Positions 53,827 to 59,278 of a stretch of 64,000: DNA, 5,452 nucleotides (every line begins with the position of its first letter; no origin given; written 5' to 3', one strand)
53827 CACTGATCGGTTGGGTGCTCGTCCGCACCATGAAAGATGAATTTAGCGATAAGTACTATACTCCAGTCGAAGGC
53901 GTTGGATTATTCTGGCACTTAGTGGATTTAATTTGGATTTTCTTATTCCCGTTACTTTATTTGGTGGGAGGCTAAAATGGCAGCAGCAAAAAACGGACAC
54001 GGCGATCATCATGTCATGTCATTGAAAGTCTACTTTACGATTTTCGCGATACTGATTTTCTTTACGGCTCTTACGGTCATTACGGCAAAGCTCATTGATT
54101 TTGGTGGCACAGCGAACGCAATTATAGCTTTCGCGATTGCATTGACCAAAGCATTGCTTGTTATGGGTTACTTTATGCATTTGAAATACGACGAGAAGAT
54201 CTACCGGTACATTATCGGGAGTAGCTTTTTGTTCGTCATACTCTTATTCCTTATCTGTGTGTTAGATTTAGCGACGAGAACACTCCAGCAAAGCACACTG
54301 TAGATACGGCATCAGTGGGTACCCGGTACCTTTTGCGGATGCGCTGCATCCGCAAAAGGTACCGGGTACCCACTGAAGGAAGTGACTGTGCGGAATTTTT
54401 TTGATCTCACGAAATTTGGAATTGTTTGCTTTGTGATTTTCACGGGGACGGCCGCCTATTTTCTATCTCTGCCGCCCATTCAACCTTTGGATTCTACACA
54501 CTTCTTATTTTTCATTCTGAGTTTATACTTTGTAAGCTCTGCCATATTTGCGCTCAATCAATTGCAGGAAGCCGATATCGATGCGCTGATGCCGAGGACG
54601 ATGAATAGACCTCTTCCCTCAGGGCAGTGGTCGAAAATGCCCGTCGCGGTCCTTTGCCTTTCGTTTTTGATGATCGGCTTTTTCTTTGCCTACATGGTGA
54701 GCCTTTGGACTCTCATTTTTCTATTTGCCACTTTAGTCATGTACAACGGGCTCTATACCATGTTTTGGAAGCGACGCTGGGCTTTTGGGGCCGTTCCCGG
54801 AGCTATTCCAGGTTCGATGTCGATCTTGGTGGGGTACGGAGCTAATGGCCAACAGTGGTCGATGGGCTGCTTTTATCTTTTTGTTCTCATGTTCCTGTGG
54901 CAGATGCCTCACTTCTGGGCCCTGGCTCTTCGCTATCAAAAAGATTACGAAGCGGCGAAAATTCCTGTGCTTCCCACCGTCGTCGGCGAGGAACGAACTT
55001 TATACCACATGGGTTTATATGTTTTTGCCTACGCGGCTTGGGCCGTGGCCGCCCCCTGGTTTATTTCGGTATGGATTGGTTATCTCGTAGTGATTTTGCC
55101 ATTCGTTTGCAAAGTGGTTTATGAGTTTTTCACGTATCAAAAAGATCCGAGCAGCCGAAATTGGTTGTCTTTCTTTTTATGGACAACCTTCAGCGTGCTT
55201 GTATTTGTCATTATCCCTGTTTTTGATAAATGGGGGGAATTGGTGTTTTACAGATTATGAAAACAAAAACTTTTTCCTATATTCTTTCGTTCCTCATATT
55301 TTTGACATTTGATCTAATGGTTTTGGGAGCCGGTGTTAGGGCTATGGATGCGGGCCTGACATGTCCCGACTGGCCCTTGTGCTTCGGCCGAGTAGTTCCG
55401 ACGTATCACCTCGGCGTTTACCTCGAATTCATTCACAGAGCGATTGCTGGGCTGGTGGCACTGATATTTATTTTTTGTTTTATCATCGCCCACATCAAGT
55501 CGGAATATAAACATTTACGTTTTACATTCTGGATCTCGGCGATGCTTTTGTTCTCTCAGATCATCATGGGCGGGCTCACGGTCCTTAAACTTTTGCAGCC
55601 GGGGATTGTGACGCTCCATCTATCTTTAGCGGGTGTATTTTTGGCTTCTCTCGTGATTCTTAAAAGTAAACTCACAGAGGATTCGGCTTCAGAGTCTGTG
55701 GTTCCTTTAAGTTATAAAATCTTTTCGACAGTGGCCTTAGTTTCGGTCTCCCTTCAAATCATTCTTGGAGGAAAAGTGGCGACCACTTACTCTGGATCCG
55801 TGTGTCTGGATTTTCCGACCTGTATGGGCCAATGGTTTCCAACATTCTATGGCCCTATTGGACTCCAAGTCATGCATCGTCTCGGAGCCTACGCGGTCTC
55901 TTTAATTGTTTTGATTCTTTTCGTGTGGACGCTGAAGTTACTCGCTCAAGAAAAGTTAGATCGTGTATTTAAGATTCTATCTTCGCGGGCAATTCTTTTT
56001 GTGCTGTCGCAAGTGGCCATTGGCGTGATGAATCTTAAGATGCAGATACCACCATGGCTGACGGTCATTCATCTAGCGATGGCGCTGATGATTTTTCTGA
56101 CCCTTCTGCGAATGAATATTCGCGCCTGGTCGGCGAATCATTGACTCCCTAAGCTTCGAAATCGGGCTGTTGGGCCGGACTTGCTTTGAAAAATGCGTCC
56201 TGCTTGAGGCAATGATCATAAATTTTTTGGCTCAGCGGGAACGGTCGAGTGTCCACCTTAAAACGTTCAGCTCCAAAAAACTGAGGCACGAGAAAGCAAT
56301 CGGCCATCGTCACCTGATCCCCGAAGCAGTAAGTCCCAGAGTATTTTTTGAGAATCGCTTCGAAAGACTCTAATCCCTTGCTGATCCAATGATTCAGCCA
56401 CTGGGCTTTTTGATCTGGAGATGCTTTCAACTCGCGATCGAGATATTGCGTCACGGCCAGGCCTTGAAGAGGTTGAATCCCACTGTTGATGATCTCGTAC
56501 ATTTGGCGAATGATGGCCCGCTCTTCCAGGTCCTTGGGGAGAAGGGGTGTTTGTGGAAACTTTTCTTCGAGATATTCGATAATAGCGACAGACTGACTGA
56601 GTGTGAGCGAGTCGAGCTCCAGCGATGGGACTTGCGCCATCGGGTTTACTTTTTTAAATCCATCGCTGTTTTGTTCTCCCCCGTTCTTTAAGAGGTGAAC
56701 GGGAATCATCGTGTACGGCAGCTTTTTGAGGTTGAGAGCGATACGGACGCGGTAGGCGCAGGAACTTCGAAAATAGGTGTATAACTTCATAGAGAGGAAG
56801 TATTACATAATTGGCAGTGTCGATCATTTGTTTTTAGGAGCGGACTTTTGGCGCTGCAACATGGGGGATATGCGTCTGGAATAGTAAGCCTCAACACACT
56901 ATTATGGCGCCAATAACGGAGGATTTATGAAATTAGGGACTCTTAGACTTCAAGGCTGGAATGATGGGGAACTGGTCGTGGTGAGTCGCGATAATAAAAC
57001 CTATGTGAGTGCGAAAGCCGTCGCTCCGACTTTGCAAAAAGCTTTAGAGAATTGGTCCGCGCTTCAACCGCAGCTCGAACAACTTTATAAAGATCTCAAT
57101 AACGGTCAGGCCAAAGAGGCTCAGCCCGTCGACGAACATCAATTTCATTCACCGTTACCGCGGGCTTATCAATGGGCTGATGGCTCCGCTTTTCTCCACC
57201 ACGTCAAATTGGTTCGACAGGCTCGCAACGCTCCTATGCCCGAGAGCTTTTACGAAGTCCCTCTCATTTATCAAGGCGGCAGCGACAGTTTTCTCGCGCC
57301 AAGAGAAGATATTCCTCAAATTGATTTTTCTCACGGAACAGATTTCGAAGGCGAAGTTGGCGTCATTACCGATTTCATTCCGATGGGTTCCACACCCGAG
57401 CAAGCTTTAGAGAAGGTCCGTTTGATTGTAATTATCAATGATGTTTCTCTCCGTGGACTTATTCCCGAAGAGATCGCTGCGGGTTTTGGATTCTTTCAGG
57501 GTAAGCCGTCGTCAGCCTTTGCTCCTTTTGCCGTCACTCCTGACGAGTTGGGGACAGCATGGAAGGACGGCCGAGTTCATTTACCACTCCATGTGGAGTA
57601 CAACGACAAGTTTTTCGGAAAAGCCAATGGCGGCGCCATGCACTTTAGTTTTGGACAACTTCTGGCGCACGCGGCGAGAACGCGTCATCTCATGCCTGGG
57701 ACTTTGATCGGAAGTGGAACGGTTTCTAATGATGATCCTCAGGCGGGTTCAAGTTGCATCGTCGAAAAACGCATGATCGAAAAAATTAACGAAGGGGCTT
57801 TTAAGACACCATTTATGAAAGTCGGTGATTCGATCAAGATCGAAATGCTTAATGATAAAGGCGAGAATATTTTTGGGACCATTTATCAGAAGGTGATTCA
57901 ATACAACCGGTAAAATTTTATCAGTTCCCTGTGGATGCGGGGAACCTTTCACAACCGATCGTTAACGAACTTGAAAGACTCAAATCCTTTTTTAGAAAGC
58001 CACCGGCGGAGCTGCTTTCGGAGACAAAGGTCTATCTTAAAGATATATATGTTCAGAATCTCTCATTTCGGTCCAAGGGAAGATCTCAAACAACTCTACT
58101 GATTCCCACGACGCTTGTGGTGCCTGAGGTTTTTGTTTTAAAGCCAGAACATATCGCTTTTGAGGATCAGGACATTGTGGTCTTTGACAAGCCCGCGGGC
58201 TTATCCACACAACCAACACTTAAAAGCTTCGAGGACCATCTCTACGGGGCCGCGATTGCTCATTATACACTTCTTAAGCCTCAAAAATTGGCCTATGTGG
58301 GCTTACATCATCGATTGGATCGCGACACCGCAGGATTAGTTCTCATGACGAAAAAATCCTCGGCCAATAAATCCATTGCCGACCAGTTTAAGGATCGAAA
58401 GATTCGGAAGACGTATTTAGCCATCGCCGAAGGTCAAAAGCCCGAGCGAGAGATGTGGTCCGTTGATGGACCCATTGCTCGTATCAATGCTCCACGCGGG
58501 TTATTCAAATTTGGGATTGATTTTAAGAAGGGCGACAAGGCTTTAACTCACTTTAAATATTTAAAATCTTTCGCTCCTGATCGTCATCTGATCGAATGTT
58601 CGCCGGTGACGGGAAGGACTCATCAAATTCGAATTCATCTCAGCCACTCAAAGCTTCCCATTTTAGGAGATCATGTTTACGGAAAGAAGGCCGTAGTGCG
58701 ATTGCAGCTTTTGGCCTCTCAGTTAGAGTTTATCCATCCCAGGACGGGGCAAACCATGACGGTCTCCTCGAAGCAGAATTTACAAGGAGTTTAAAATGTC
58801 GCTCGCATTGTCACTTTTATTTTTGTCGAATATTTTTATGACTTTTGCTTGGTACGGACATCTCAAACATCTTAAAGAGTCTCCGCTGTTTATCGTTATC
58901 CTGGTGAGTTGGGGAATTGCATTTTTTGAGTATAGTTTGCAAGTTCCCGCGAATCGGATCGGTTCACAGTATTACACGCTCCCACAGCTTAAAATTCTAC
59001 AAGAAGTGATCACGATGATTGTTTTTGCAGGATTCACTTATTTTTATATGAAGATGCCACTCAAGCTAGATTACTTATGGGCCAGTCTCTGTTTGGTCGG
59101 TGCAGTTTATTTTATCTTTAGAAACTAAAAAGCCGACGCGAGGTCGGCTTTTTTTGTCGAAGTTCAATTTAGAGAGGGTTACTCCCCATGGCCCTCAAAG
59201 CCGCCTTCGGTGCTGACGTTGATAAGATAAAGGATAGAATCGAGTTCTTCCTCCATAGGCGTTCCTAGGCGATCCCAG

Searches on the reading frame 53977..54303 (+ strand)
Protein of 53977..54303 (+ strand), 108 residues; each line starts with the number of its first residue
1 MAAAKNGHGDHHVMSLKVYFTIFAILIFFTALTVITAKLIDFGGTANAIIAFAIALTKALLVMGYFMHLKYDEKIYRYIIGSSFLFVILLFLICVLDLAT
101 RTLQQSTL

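Call 15: find_encoding_contigs(protein=window:53977-54303:+, flank=10000, max_places=10)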
Protein window:53977-54303:+ (108 aa): no gene with exactly this product is on record in the collection.

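Call 69: find_homologous_proteins(query=window:53977-54303:+, max_evalue=1e-10)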
Query window:53977-54303:+ (108 aa): 31 proteins with E <= 1e-10 among 42 candidates.
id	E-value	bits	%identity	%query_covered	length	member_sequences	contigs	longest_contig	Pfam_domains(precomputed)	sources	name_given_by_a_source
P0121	9.9e-60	217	100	100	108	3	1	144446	PF03626.20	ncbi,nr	ncbi:MAG: cytochrome C oxidase subunit IV family protein [Bdellovibrionales bacterium]|nr:cytochrome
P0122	1.6e-40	156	74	98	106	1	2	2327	PF03626.20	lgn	-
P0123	2.2e-39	152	74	98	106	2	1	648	PF03626.20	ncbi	-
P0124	2.0e-36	142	68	96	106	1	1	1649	PF03626.20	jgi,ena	-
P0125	7.8e-34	134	63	96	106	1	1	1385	PF03626.20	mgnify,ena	mgnify:CR=1 FL=1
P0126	7.8e-33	131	70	92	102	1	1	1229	PF03626.20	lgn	-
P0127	1.0e-30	124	59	100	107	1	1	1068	PF03626.20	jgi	jgi:cytochrome c oxidase subunit 4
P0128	1.1e-30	124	62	100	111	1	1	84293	PF03626.20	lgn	-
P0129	2.6e-30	123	63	94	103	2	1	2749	PF03626.20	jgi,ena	-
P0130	5.3e-30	122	63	99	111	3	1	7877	PF03626.20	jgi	jgi:cytochrome c oxidase subunit IV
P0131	2.1e-29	120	62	94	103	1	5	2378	PF03626.20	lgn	-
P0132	1.0e-28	118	62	94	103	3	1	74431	PF03626.20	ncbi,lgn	-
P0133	1.7e-27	114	58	98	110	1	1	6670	PF03626.20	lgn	-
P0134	3.1e-26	110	58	92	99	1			PF03626.20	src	-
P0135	1.7e-23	101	52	98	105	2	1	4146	PF03626.20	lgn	-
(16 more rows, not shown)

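Call 70: list_cluster_members(proteins=[P0121])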
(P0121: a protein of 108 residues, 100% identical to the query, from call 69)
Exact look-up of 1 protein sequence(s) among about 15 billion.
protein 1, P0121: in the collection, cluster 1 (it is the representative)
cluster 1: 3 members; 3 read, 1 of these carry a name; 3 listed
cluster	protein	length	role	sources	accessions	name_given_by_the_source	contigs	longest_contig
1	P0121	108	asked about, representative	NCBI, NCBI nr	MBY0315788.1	MAG: cytochrome C oxidase subunit IV family protein [Bdellovibrionales bacterium] | cytochrome C oxidase subunit IV family protein [Bdellovibrionales bacterium]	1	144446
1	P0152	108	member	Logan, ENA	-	-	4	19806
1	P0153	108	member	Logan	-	-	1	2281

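Call 71: find_encoding_contigs(protein=P0152, flank=10000, max_places=6)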
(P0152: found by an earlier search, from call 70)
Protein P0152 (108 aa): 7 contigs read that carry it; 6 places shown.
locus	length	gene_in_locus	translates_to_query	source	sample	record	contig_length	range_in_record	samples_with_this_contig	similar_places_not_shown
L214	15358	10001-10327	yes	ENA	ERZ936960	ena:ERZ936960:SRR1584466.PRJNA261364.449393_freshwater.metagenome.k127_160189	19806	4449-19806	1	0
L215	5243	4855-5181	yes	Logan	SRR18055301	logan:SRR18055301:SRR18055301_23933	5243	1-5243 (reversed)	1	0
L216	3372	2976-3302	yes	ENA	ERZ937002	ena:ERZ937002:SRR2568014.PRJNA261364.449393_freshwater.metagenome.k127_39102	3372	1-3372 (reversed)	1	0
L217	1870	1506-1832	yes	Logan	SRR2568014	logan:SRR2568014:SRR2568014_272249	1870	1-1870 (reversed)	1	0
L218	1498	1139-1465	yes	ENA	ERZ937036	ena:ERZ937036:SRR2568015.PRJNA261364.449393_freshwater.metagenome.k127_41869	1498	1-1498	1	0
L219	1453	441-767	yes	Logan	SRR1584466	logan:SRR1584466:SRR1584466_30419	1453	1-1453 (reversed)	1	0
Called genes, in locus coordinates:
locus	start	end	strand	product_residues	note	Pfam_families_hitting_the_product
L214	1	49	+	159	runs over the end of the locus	PF00588:SpoU_methylase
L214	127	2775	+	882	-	PF07517:SecA_DEAD, PF00270:DEAD (faint), PF01043:SecA_PP_bind, PF21090:P-loop_SecA, PF07516:SecA_SW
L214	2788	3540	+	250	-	-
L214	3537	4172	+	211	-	-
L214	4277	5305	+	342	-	-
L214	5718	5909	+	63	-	-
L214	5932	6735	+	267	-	PF02630:SCO1-SenC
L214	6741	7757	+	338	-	PF02790:COX2_TM, PF00116:COX2, PF13473:Cupredoxin_1 (faint), PF13442:Cytochrome_CBB3, PF00034:Cytochrom_C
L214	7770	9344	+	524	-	PF00115:COX1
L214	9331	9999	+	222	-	PF00510:COX3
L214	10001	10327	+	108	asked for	PF03626:COX4_pro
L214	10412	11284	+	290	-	PF01040:UbiA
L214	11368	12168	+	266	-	PF02628:COX15-CtaA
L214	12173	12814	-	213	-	PF02798:GST_N, PF13417:GST_N_3, PF13409:GST_N_2, PF13410:GST_C_2 (faint)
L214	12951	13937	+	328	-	PF18288:FAA_hydro_N_2, PF01557:FAA_hydrolase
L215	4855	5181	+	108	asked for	PF03626:COX4_pro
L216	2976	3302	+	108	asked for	PF03626:COX4_pro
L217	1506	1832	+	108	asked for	PF03626:COX4_pro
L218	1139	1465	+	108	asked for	PF03626:COX4_pro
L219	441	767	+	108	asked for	PF03626:COX4_pro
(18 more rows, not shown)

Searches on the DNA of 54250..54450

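Call 38: search_rna_families(source=window, start=54250, end=54450, threshold=evalue, max_evalue=10)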
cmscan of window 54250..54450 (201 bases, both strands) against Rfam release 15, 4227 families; matches with E-value up to 10: 38.
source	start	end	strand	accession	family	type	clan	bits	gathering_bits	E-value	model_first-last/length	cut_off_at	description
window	54313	54375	+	RF03244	mir-4798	Gene; miRNA;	-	48.1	75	1.2e-09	1-75/75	no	mir-4798 microRNA precursor family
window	54312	54376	+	RF04124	MIR8565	Gene; miRNA;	-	35.8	136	3.9e-05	24-131/154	no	MIR8565 microRNA precursor family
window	54310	54384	+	RF04053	mir-95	Gene; miRNA;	-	33.7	67.5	3e-05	1-79/79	no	mir-95 microRNA precursor family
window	54303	54387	+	RF03916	MIR400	Gene; miRNA;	-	32.7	83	1.9e-05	1-103/103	no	MIR400 microRNA precursor family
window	54311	54377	+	RF00866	mir-BART3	Gene; miRNA;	CL00097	32.4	70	0.00018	1-77/77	no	mir-BART3 microRNA precursor family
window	54315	54373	-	RF03651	mir-2070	Gene; miRNA;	-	32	95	2.4e-05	1-71/71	no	mir-2070 microRNA precursor family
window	54316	54372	+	RF01910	mir-511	Gene; miRNA;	CL00140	31.6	80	3e-05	1-81/81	no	mir-511 microRNA precursor family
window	54312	54376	+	RF03976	MIR898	Gene; miRNA;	-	31.4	75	4.3e-05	1-154/154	no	MIR898 microRNA precursor family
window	54300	54390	+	RF03798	MIR4227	Gene; miRNA;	-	30.4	100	0.00014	1-122/122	no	MIR4227 microRNA precursor family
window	54316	54372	-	RF03701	mir-4041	Gene; miRNA;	-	28.8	74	0.00092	1-54/54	no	mir-4041 microRNA precursor family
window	54310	54377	-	RF04047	mir-9228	Gene; miRNA;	-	28.2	100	0.00015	1-85/85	no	mir-9228 microRNA precursor family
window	54316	54372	+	RF03701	mir-4041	Gene; miRNA;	-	27.9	74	0.0016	1-54/54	no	mir-4041 microRNA precursor family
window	54312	54376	-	RF00753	mir-503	Gene; miRNA;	-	26.5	54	0.00059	1-71/71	no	mir-503 microRNA precursor family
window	54317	54371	-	RF03733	mir-BART14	Gene; miRNA;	-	26.5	90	0.0016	1-78/78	no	mir-BART14 microRNA precursor family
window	54316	54371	+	RF00822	mir-274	Gene; miRNA;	-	26.3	56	0.0013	1-97/97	no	mir-274 microRNA precursor family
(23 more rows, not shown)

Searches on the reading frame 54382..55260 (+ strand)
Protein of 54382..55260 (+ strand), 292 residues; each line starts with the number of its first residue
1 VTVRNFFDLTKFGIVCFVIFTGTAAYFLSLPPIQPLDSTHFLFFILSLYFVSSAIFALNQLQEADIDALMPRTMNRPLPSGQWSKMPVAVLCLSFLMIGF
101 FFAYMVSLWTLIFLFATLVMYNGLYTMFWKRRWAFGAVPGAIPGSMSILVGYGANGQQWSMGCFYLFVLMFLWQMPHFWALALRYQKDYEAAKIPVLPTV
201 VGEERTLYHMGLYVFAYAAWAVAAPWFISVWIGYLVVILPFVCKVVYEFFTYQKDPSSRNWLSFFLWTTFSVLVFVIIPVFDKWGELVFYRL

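Call 19: find_encoding_contigs(protein=window:54382-55260:+, flank=10000, max_places=10)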
Protein window:54382-55260:+ (292 aa): no gene with exactly this product is on record in the collection.

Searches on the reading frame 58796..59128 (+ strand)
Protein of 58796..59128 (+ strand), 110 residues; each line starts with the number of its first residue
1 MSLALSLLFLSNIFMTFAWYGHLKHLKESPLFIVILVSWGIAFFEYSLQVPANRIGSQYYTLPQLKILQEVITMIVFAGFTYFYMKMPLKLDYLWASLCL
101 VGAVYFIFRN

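Call 20: find_encoding_contigs(protein=window:58796-59128:+, flank=10000, max_places=10)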
Protein window:58796-59128:+ (110 aa): no gene with exactly this product is on record in the collection.
